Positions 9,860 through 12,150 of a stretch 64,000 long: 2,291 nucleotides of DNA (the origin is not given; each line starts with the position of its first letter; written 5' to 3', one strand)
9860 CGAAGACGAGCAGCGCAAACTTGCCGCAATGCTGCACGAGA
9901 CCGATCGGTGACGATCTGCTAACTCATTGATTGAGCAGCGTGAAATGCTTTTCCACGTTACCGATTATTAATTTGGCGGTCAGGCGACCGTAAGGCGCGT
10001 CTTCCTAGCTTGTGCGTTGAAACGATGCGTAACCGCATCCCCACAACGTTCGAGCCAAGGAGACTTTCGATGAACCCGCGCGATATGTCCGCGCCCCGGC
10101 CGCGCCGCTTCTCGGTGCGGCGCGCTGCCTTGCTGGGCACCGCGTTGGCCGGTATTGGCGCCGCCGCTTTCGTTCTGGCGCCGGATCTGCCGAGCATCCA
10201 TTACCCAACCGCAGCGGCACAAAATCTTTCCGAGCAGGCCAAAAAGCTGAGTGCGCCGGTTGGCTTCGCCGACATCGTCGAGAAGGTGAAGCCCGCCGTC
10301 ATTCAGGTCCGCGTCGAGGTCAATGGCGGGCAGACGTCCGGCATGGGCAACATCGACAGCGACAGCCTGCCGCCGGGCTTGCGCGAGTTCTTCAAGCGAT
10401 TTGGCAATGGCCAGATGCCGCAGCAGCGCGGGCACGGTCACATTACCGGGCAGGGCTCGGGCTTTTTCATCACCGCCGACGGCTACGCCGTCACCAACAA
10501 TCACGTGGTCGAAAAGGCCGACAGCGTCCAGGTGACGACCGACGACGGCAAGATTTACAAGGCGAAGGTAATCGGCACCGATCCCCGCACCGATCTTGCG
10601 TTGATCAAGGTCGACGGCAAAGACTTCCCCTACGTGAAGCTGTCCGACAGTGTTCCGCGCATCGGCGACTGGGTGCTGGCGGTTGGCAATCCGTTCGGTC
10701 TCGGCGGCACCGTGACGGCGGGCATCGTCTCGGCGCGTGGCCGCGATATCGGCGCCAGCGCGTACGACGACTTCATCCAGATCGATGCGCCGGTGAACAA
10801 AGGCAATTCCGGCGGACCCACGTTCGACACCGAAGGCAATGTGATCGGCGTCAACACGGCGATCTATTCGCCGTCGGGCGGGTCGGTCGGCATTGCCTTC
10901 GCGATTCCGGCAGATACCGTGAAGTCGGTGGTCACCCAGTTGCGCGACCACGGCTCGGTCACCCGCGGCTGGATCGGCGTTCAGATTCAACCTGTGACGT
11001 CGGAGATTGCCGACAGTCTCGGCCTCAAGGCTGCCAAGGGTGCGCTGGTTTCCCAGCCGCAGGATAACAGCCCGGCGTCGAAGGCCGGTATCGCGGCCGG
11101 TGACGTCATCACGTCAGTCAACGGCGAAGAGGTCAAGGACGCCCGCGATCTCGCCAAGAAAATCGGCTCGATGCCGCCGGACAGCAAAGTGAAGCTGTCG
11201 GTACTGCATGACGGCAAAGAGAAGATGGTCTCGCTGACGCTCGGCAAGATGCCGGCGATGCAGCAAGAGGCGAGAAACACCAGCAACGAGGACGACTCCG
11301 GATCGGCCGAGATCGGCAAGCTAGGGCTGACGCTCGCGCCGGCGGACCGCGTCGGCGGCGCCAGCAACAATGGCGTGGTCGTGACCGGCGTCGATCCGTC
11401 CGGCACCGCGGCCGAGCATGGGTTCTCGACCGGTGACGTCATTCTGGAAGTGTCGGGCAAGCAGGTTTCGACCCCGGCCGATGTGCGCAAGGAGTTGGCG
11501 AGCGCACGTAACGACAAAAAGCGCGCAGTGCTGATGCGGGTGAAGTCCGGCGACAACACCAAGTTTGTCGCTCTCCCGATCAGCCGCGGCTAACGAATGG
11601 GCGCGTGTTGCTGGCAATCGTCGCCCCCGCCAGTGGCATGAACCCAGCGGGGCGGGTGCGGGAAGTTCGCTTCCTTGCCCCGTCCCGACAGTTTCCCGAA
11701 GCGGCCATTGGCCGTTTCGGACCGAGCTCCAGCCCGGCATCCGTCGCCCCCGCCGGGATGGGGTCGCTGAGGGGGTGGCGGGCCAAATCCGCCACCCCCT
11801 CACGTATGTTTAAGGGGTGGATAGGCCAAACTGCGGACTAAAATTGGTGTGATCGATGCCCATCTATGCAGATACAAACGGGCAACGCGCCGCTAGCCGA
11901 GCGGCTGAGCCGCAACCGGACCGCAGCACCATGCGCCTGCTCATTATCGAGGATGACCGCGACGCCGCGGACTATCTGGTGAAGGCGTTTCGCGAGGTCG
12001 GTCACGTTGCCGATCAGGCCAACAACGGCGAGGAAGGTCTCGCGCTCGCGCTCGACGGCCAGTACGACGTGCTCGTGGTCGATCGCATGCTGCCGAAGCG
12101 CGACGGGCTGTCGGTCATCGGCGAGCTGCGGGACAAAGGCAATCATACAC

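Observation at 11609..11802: Candidate undescribed structured RNA between degP and the RR-HK-glnE operon with twin 13-nt C-rich loops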

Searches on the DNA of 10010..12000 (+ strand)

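Call 4: search_rna_families(source=window, start=11400, end=12000, threshold=evalue, max_evalue=10)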
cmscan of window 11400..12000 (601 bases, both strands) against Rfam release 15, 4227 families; matches with E-value up to 10: 11.
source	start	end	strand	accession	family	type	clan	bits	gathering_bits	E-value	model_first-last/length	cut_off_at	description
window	11596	11806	+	RF02354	BjrC80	Gene; sRNA;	-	32.2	80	0.00026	1-162/162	no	Bradyrhizobiaceae sRNA BjrC80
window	11758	11829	+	RF02031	tpke11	Gene; sRNA;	-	21.5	43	0.04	1-77/77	no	tpke11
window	11740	11821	+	RF00435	ROSE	Cis-reg; thermoregulator;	-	20.1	45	1.4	1-94/94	no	Repression of heat shock gene expression (ROSE) element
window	11599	11701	-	RF01672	P2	Gene; sRNA;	-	19.5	80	0.76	1-138/138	no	Psudomonas sRNA P2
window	11768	11800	-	RF03397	mir-1234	Gene; miRNA;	-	17.5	70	4.6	1-57/57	no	mir-1234 microRNA precursor family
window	11620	11724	-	RF01872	MEG3_2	Gene; lncRNA;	-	15.5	60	1.8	1-105/105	no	Maternally expressed 3 conserved region 2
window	11768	11802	+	RF04104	MIR918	Gene; miRNA;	-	14.6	268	4.7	1-265/265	no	MIR918 microRNA precursor family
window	11768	11802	-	RF04104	MIR918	Gene; miRNA;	-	14.3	268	5.7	1-265/265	no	MIR918 microRNA precursor family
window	11627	11704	-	RF03952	mir-3718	Gene; miRNA;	-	14.3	78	7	1-92/92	no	mir-3718 microRNA precursor family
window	11693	11806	+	RF02809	RsmW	Gene; sRNA;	CL00106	13.7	52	8.2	1-124/124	no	RsmW RNA family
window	11733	11808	+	RF02353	BjrC68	Gene; sRNA;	-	12.1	39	2.9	1-82/82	no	Bradyrhizobiaceae sRNA BjrC68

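Call 8: search_rna_families(source=window, start=11500, end=11900, threshold=evalue, max_evalue=0.1, show_alignments=2)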
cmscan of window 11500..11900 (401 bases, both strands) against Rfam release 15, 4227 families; matches with E-value up to 0.1: 2.
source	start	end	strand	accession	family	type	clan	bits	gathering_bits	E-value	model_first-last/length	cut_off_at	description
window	11596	11806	+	RF02354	BjrC80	Gene; sRNA;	-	32.2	80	0.00017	1-162/162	no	Bradyrhizobiaceae sRNA BjrC80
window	11758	11829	+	RF02031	tpke11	Gene; sRNA;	-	21.5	43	0.027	1-77/77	no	tpke11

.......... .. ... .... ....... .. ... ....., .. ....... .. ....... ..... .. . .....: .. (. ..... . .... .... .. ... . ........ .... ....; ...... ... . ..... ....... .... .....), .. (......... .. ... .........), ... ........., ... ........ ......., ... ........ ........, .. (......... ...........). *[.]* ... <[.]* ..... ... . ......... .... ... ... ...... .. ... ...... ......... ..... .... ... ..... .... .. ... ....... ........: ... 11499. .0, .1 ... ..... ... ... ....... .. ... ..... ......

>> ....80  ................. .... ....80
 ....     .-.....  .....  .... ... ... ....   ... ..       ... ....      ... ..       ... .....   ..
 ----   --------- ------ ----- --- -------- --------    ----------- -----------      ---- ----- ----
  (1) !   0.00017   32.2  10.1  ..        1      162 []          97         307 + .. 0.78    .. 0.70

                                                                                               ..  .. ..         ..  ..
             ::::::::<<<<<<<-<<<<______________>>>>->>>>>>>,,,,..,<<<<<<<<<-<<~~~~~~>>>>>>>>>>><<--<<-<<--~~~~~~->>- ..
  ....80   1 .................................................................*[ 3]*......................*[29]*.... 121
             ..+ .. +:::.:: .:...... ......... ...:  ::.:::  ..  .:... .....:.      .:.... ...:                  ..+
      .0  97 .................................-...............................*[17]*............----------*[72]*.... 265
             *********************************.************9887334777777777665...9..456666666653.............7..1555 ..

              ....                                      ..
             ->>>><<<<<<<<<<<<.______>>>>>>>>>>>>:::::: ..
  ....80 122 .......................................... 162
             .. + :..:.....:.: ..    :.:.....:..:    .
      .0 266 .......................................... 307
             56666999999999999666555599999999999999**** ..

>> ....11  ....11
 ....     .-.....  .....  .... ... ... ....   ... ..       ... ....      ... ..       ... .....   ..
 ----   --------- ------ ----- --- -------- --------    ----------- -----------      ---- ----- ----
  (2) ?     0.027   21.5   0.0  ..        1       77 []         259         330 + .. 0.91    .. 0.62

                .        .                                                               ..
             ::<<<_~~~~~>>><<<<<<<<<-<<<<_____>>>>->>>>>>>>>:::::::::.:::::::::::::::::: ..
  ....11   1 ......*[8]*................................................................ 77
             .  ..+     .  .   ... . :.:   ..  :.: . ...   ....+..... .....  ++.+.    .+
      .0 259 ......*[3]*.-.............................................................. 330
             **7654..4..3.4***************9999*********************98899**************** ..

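Call 16: search_rna_families(sources=[L001, L002, L005, L006, L009, L012, L014, L021, L029, L032, L036, L043, L050, L051, L068, L074, L075, L080], threshold=gathering)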
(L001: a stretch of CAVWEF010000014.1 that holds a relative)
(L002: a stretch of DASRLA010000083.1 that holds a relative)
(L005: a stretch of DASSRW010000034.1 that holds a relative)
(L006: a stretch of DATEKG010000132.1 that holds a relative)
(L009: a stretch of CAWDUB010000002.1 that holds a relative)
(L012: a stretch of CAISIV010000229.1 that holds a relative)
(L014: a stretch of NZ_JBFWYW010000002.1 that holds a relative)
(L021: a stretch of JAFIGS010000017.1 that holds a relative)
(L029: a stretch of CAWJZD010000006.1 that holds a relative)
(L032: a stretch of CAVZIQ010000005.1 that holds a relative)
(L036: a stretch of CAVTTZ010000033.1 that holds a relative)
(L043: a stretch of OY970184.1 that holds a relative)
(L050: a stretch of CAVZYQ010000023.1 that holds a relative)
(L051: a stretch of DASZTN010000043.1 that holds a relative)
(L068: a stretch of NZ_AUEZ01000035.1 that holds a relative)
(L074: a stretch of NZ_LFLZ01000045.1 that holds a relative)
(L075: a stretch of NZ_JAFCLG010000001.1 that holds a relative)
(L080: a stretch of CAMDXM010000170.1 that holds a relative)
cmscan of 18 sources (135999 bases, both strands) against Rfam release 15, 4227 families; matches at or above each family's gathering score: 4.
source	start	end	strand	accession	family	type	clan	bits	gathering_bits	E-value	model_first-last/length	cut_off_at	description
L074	4621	4778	+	RF02354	BjrC80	Gene; sRNA;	-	137.8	80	1.3e-25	1-162/162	no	Bradyrhizobiaceae sRNA BjrC80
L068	4656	4814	+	RF02354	BjrC80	Gene; sRNA;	-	136.3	80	2.9e-25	1-162/162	no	Bradyrhizobiaceae sRNA BjrC80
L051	4593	4752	+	RF02354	BjrC80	Gene; sRNA;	-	135.1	80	5.5e-25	1-162/162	no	Bradyrhizobiaceae sRNA BjrC80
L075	4671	4829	+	RF02354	BjrC80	Gene; sRNA;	-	116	80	1e-20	1-162/162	no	Bradyrhizobiaceae sRNA BjrC80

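Call 44: search_rna_families(sources=[L033, L034, L050, L065, L072, L076, L078, L080, L027], threshold=evalue, max_evalue=0.01)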
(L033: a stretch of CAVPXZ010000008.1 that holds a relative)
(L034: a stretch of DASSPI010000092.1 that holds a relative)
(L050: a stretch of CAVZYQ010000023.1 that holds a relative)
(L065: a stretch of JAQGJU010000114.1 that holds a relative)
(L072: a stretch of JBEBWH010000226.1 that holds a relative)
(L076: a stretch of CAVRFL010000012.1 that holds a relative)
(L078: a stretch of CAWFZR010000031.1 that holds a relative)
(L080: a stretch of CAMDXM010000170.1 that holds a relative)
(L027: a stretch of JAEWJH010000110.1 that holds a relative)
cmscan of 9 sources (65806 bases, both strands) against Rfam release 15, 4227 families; matches with E-value up to 0.01: 9.
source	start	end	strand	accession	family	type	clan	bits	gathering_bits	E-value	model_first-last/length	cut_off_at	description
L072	3590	3751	+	RF02354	BjrC80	Gene; sRNA;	-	110.4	80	8.7e-20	1-162/162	no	Bradyrhizobiaceae sRNA BjrC80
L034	4605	4763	+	RF02354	BjrC80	Gene; sRNA;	-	65.1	80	1.2e-09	1-162/162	no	Bradyrhizobiaceae sRNA BjrC80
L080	4482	4658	+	RF02354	BjrC80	Gene; sRNA;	-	55.5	80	1.7e-07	1-162/162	no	Bradyrhizobiaceae sRNA BjrC80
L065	4534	4672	+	RF02354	BjrC80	Gene; sRNA;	-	54.9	80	2.3e-07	1-162/162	no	Bradyrhizobiaceae sRNA BjrC80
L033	4612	4781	+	RF02354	BjrC80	Gene; sRNA;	-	54.8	80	2.5e-07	1-162/162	no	Bradyrhizobiaceae sRNA BjrC80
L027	4584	4749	+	RF02354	BjrC80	Gene; sRNA;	-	54.4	80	3e-07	1-162/162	no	Bradyrhizobiaceae sRNA BjrC80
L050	4591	4762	+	RF02354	BjrC80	Gene; sRNA;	-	54.2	80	3.3e-07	1-162/162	no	Bradyrhizobiaceae sRNA BjrC80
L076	4651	4813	+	RF02354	BjrC80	Gene; sRNA;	-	46.1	80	2.1e-05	1-162/162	no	Bradyrhizobiaceae sRNA BjrC80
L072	3634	3754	+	RF02100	tfoR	Gene; sRNA;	-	31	70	0.00096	1-101/101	no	Translational regulator of tfoXVC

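Call 45: build_rna_model(alignment_id=A2, structure=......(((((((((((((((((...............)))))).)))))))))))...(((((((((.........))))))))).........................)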
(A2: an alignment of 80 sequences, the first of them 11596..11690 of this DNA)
Model R1 built from alignment A2 (80 sequences, 111 columns); structure: as given.
model positions 93; base pairs 26; branch points 1; effective number of sequences 3.79; information 0.614 bits per position. Calibrated on 0.2 Mb of random sequence (short: E-values are rough).
structure used (alignment columns):
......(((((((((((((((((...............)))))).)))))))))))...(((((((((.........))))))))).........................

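Call 46: search_with_rna_model(model_id=R1, sources=[window, L022, L114, L084, L088, L094, L098, L112, L123, L125, L131, L151, L082], max_evalue=1)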
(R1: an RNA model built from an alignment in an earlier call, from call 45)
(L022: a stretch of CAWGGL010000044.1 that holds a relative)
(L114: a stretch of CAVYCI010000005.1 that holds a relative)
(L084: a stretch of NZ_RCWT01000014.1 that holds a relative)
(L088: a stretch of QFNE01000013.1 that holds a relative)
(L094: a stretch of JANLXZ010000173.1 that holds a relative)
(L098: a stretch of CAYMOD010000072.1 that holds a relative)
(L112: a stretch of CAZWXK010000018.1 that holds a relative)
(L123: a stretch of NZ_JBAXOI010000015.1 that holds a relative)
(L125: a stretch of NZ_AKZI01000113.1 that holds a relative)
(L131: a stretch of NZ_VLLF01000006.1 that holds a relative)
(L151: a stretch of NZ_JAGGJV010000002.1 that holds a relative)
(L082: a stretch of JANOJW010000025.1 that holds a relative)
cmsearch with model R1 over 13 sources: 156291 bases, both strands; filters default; matches with E-value up to 1: 25.
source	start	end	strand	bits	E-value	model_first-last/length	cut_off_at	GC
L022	4869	4960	+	81.4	2e-14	1-93/93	no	0.62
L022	4587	4678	+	79.3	5e-14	1-93/93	no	0.66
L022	4681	4772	+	79.2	5.3e-14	1-93/93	no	0.66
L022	4775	4866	+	78.2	8.4e-14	1-93/93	no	0.64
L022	4963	5054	+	75.8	2.6e-13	1-93/93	no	0.65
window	11594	11701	+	63.4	7.9e-11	1-93/93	no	0.68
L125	5609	5698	+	48.5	8.1e-08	1-93/93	no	0.76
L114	1726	1820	-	44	6.7e-07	1-93/93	no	0.63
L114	1428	1533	-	43.6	7.9e-07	1-93/93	no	0.73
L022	5094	5181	+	41.3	2.2e-06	1-93/93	no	0.72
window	11717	11814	+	41.1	2.5e-06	1-93/93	no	0.7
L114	1092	1183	-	37.3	1.4e-05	1-93/93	no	0.63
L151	6779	6870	+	20.3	0.038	1-93/93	no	0.59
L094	3850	3868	-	18.3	0.099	20-38/93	no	0.74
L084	4978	4998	+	17.4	0.15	19-39/93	no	0.86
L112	2459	2477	-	17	0.18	20-38/93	no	0.84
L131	3681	3697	-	16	0.29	21-37/93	no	0.76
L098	2847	2863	-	16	0.29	21-37/93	no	0.76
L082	3207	3223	+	15.8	0.31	21-37/93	no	0.88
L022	4830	4852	-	15.4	0.37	54-78/93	no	0.83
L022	5018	5040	-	15.4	0.37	54-78/93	no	0.83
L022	4736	4758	-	15.4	0.37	54-78/93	no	0.83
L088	4373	4389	-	15.3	0.39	21-37/93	no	0.88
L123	4684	4700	+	14.4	0.58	21-37/93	no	0.82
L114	1799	1875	+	14.4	0.6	1-93/93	no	0.68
